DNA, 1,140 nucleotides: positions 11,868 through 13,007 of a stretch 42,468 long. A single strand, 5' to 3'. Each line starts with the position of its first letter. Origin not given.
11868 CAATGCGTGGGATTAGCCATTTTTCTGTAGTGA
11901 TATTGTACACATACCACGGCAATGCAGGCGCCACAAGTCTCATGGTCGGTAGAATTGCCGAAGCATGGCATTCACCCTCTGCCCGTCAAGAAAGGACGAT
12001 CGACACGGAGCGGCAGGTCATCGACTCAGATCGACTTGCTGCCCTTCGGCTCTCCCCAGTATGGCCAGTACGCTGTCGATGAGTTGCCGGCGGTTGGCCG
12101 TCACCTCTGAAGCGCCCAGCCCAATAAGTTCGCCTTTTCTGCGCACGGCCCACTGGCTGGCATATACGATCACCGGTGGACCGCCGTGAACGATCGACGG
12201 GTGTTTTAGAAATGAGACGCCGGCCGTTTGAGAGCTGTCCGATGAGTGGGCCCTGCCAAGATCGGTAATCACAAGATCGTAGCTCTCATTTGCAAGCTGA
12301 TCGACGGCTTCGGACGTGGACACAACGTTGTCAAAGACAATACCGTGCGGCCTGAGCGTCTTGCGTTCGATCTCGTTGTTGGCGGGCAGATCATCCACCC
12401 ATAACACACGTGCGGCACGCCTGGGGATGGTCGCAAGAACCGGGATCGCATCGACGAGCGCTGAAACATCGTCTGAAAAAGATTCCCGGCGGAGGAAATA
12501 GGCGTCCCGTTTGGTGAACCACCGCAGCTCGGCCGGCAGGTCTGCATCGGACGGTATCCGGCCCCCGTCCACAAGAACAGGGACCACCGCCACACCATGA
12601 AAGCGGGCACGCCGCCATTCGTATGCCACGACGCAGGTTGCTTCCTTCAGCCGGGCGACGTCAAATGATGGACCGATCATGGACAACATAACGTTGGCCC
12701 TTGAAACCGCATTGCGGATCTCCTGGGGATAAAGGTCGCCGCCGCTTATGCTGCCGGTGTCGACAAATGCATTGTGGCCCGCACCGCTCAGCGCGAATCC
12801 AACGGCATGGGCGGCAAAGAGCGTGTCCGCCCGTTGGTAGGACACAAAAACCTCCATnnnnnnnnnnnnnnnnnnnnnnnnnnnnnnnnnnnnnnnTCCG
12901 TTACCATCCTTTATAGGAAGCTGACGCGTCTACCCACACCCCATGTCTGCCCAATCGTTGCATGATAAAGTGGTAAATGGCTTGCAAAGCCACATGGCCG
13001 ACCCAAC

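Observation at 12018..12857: Stand-alone TIR domain fused to a receiver domain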

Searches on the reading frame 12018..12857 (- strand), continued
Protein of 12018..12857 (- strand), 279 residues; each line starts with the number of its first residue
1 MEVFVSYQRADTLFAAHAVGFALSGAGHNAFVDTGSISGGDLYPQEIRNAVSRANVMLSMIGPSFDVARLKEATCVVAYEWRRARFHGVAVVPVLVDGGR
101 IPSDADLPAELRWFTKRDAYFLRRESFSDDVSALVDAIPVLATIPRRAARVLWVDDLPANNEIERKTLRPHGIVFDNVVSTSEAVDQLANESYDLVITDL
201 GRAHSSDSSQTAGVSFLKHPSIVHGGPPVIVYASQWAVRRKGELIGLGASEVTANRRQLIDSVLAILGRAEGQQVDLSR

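Call 93: find_related_loci(query=A1, collection=metagenome_contigs, flank=6000)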
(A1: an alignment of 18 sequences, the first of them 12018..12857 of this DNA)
Query A1 (279 aa) in metagenome_contigs; peptide patterns used: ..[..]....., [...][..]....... (x = any residue, [..] = any of these).
425 stretches matched a pattern; 252 encode a relative of the query (tblastn E <= 1e-3); the best 80 are kept; 80 distinct loci.
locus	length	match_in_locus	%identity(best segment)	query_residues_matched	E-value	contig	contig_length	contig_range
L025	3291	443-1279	81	1-279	2e-160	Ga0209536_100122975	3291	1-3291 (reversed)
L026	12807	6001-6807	83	1-269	1e-150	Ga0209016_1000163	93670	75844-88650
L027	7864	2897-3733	81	1-279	1e-148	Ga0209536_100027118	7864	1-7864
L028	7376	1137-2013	81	1-269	1e-141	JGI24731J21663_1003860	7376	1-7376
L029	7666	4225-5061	75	1-279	4e-138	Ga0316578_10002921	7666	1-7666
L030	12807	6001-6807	81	1-269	6e-149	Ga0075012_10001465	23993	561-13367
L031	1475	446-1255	66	1-271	7e-134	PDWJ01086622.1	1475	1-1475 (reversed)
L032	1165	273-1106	67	3-279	5e-132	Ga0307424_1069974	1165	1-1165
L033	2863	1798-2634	68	1-279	7e-125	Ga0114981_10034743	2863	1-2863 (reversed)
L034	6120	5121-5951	68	3-279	6e-119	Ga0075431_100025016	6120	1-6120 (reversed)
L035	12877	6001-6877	81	1-269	1e-141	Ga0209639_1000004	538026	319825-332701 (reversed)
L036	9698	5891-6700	66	1-270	4e-117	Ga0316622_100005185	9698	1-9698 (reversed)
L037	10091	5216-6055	64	1-279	2e-116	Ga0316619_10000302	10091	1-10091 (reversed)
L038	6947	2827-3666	64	1-279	2e-116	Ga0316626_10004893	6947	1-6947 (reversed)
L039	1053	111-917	67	1-269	2e-127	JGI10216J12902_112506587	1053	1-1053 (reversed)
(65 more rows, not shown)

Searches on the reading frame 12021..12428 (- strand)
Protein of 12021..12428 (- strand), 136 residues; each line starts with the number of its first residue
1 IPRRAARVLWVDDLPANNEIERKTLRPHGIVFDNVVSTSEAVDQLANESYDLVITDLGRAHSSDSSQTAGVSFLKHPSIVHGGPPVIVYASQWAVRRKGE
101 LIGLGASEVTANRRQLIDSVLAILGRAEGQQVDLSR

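Call 34: search_solved_structures(query=window:12021-12428:-, max_evalue=1, show_alignments=5)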
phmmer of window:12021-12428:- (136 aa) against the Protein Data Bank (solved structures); distinct sequences matched with E-value up to 1: 14.
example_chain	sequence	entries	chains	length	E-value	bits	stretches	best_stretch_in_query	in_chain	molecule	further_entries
7w9h_A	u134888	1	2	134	0.00042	23.5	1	4-130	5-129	Response regulator protein FleR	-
3a0u_A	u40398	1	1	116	0.01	19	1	7-59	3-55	Response regulator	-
3a0r_B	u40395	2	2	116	0.01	19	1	7-59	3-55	Response regulator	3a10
3m6m_D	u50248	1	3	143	0.092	15.9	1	4-59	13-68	Sensory/regulatory protein rpfC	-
3fd2_A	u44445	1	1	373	0.12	15.5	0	31-79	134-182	Site-specific DNA endonuclease I-MsoI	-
6qrj_A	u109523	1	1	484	0.13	15.5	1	5-58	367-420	Hybrid kinase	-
8gc6_A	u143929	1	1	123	0.15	15.2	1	9-60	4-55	Response regulator protein CarR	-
3kht_A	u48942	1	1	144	0.19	14.9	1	4-110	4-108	Response regulator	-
7qz2_A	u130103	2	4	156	0.5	13.6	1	4-108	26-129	Histidine kinase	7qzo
6y2z_A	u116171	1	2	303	0.84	12.8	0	32-66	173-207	Signal recognition particle 54 kDa protein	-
6y30_A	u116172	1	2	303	0.84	12.8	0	32-66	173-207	Signal recognition particle 54 kDa protein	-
6y31_A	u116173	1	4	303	0.9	12.7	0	32-66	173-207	Signal recognition particle 54 kDa protein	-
6y32_A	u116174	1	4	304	0.9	12.7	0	32-66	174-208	Signal recognition particle 54 kDa protein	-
9cv6_A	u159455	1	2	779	0.94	12.7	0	15-64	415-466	Acetyl-CoA carboxylase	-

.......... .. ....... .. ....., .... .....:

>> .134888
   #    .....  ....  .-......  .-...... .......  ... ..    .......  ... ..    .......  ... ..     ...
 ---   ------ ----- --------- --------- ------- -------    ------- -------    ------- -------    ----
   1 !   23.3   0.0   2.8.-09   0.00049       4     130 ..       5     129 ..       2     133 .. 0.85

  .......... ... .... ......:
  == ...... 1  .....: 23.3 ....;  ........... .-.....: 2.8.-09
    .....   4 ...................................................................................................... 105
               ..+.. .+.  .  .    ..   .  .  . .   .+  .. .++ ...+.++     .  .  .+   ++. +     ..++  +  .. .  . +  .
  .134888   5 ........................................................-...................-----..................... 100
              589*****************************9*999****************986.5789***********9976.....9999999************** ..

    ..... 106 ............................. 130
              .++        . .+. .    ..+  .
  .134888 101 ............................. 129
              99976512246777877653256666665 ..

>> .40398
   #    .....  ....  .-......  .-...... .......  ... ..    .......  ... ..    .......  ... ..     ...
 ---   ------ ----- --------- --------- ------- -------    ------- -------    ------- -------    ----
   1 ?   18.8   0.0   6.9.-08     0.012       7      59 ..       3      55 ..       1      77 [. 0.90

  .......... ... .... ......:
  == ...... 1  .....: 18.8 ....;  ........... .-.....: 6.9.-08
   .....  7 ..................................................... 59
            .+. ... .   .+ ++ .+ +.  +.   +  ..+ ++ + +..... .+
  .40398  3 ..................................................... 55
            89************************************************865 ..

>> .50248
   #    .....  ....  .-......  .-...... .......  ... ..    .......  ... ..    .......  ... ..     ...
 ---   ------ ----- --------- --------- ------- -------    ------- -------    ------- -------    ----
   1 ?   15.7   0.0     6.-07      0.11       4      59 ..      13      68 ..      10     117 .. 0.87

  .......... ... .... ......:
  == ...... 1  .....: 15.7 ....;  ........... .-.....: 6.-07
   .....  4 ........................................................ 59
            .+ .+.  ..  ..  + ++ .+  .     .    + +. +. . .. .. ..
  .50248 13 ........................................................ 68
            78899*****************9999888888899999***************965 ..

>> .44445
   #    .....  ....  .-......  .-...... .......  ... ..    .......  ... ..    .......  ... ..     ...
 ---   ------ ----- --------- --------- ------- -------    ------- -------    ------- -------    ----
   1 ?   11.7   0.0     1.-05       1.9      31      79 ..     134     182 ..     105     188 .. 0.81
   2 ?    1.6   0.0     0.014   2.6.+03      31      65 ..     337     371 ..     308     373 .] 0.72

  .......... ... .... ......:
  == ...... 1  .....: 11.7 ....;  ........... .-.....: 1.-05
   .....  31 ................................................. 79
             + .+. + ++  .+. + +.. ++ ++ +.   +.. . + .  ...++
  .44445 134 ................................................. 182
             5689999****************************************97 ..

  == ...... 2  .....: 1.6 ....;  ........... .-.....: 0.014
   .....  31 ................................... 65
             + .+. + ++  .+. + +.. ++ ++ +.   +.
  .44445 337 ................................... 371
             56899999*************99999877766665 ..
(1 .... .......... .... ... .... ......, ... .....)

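Call 42: search_dna_similar(query=window:12021-12428:-, collection=phages, mode=protein, max_evalue=0.01, max_rows=15)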
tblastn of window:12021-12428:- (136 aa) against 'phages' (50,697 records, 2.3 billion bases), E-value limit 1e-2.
No match.

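Call 54: find_homologous_proteins(query=A2, max_evalue=0.00001)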
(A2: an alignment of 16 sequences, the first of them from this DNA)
Query A2 (16 sequences) (129 aa, profile of the alignment): 156 proteins with E <= 0.00001 among 2139 candidates; the best 120 are listed.
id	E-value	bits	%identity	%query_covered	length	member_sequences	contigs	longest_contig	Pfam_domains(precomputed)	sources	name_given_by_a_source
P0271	1.3e-35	140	67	98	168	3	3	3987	PF00072.31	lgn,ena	-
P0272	1.7e-35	139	72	98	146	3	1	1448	PF00072.31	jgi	-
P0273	3.4e-35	138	69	97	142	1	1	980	PF00072.31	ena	-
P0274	3.8e-35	138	34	90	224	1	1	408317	PF00072.31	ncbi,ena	-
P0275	5.5e-35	138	37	94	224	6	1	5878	PF00072.31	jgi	jgi:CheY-like chemotaxis protein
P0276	5.8e-35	138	69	94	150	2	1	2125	PF00072.31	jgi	jgi:CheY-like chemotaxis protein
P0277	6.4e-35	138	68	97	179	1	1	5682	PF00072.31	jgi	jgi:CheY-like chemotaxis protein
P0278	6.8e-35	137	70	97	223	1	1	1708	PF00072.31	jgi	jgi:CheY-like chemotaxis protein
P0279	1.4e-34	136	61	99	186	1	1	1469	PF00072.31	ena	-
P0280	6.8e-34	134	69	97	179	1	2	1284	PF00072.31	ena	-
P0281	7.0e-34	134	71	98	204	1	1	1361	PF00072.31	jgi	jgi:CheY-like chemotaxis protein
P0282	9.1e-34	134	70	98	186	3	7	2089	PF00072.31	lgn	-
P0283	9.2e-34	134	70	98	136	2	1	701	PF00072.31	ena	-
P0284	9.6e-34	134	73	97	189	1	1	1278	PF00072.31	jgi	jgi:CheY-like chemotaxis protein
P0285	1.0e-33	134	69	98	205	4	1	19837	PF00072.31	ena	-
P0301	1.9e-27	113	40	89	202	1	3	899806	PF00072.31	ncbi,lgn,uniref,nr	ncbi:hypothetical protein Ade02nite_04840 [Paractinoplanes deccanensis]|uniref:Response regulatory d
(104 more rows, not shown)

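Call 55: find_encoding_contigs(protein=P0274, flank=6000, max_places=2)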
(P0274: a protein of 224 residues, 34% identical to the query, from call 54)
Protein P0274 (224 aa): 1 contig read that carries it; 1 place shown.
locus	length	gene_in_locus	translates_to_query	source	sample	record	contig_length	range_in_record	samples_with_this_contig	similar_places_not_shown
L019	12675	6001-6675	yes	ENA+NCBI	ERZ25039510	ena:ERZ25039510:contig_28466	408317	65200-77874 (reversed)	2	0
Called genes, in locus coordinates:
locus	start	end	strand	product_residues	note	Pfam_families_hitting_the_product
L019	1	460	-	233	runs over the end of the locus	-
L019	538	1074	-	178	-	PF08002:DUF1697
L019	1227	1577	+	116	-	PF01022:HTH_5 (weak), PF12840:HTH_20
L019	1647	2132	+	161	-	PF08327:AHSA1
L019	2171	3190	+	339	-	PF01370:Epimerase, PF05368:NmrA, PF13460:NAD_binding_10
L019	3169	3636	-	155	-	PF10604:Polyketide_cyc2, PF08327:AHSA1 (faint)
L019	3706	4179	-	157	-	PF01243:PNPOx_N, PF16242:Pyrid_ox_like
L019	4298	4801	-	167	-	PF04248:NTP_transf_9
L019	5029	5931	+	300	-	PF00775:Dioxygenase_C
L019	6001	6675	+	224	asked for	PF00072:Response_reg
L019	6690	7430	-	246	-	PF01738:DLH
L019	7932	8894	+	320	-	PF00005:ABC_tran, PF13304:AAA_21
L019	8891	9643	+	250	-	-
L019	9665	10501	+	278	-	PF02732:ERCC4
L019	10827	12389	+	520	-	-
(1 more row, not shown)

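Call 56: find_encoding_contigs(protein=P0301, flank=6000, max_places=2)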
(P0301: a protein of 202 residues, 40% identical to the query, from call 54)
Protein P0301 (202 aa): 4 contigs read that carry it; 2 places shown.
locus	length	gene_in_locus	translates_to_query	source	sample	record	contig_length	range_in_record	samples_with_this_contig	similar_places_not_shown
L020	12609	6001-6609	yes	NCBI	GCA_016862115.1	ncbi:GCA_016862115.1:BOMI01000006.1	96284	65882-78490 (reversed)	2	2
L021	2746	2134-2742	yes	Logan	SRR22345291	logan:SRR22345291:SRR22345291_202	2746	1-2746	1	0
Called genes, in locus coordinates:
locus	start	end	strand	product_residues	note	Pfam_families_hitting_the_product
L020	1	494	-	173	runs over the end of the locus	PF08002:DUF1697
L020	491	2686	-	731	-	PF03636:Glyco_hydro_65N, PF03632:Glyco_hydro_65m, PF03633:Glyco_hydro_65C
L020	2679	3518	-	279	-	PF00294:PfkB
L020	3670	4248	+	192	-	PF13185:GAF_2, PF01590:GAF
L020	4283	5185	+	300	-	PF00781:DAGK_cat, PF19279:YegS_C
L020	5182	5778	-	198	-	-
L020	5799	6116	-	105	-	-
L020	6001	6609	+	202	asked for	PF00072:Response_reg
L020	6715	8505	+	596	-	-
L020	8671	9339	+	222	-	-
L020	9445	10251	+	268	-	PF00296:Bac_luciferase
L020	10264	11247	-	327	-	PF08100:Dimerisation, PF00891:Methyltransf_2, PF13489:Methyltransf_23 (weak), PF08242:Methyltransf_12 (weak), PF13649:Methyltransf_25 (weak)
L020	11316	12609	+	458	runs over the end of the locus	PF00890:FAD_binding_2 (weak), PF01266:DAO (weak), PF01593:Amino_oxidase, PF12831:FAD_oxidored (weak), PF13450:NAD_binding_8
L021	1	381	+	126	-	?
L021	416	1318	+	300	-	PF00781:DAGK_cat, PF19279:YegS_C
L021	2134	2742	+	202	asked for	PF00072:Response_reg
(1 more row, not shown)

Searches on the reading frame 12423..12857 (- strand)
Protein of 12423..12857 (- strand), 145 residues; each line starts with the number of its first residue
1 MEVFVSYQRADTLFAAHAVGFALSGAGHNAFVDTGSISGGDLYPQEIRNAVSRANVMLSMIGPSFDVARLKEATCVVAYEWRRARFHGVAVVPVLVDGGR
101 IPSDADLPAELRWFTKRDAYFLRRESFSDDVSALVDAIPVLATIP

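Call 33: search_solved_structures(query=window:12423-12857:-, max_evalue=1, show_alignments=4)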
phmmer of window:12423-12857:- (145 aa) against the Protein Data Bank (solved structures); distinct sequences matched with E-value up to 1: 14.
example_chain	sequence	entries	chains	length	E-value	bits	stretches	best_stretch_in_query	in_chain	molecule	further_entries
8p2m_A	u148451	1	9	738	0.18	14.8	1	2-118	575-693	NAD(+) hydrolase tir-1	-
3onp_A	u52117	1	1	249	0.22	14.4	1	18-103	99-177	tRNA/rRNA methyltransferase (SpoU)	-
8p2l_A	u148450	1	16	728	0.23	14.4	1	2-118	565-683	NAD(+) hydrolase SARM1,NAD(+) hydrolase tir-1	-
4w8h_A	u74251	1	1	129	0.3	14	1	3-75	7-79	Toll-receptor-related 2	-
4w8g_A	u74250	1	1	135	0.34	13.9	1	3-75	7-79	Toll-receptor-related 2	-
8paj_A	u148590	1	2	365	0.42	13.5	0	83-116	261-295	Squalene-hopene/tetraprenyl-beta-curcumene cyclase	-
9tzw_A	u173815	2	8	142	0.44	13.5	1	2-112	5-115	NAD(+) hydrolase SARM1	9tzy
9mw1_B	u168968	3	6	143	0.45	13.5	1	2-112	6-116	NAD(+) hydrolase SARM1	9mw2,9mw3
10rb_A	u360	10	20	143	0.45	13.5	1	2-112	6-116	NAD(+) hydrolase SARM1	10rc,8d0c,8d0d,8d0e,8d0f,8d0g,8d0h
10ra_A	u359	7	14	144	0.46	13.4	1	2-112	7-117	Sterile alpha and TIR motif-containing protein 1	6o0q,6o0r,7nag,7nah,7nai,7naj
6o0u_A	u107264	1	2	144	0.46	13.4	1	2-112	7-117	Sterile alpha and TIR motif-containing protein 1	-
9hq0_A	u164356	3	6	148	0.5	13.3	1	2-112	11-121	NAD(+) hydrolase SARM1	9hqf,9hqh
3r4t_A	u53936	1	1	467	0.77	12.7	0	80-125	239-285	4-aminobutyrate aminotransferase GabT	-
3oks_A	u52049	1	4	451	0.8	12.7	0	74-125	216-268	4-aminobutyrate transaminase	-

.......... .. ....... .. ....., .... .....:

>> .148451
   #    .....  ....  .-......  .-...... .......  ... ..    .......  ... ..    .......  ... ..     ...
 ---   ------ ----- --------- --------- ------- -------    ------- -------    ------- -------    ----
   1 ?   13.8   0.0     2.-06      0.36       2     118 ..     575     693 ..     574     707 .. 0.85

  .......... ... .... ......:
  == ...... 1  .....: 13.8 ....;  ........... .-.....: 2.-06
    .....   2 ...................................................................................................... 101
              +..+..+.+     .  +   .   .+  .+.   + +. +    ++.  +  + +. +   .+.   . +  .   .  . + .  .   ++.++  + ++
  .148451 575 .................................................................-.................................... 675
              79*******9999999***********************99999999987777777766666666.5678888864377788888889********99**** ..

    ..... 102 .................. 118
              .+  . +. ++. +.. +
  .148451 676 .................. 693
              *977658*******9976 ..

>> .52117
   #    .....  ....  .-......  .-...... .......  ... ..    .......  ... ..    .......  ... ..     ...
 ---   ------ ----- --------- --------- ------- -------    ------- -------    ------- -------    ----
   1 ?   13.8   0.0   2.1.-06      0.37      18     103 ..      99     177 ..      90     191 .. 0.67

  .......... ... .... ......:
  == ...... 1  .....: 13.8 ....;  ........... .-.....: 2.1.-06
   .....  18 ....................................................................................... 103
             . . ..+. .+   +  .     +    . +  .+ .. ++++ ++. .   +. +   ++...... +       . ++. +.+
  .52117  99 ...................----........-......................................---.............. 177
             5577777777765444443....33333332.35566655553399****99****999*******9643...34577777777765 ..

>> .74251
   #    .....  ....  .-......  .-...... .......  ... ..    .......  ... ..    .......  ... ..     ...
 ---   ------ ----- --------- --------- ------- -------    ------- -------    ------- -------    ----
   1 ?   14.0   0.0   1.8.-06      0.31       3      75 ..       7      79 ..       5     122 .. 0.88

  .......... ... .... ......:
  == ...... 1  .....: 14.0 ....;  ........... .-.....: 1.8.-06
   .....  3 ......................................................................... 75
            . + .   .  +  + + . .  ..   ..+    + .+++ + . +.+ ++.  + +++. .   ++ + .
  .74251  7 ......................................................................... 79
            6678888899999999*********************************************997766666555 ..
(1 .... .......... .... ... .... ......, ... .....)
